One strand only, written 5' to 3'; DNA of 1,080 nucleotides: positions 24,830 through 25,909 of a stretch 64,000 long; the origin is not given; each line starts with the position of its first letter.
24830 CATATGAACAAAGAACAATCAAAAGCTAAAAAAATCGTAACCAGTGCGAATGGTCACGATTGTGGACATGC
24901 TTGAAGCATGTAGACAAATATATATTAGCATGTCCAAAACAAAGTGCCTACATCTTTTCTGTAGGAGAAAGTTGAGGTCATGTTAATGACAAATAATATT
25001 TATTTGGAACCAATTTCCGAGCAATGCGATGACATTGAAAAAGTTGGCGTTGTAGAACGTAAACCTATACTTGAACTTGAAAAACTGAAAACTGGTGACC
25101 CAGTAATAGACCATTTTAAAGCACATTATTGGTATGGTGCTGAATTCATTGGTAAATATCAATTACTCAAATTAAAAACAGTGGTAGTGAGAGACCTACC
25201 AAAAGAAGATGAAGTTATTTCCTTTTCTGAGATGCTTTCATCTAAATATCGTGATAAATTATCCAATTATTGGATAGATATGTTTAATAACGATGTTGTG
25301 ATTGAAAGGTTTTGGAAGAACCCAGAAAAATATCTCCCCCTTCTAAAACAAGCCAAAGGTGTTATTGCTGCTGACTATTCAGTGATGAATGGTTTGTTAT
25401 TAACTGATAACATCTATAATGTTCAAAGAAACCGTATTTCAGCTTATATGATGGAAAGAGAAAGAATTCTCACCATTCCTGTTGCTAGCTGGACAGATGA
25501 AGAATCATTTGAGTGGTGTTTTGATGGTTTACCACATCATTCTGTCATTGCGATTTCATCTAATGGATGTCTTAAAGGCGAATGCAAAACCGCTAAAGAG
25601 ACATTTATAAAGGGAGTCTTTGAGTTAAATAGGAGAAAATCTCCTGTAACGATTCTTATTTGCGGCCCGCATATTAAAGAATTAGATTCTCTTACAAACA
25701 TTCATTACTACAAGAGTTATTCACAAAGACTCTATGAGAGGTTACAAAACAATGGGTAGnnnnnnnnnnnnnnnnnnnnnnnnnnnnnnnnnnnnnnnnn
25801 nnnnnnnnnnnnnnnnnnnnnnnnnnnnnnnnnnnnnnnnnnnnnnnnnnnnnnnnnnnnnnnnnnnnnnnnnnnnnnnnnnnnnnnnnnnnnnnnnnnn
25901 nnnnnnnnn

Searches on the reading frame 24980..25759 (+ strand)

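Call 5: search_protein_families(library=pfam, proteins=[window:24980-25759:+], max_evalue=0.001)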
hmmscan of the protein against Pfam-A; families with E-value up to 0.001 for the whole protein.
window:24980-25759:+ (259 aa): 1 family
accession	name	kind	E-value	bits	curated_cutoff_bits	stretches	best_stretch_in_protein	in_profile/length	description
PF14386.11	DUF4417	-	4.5e-30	104.9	28.9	1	60-244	7-182/183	Domain of unknown function (DUF4417)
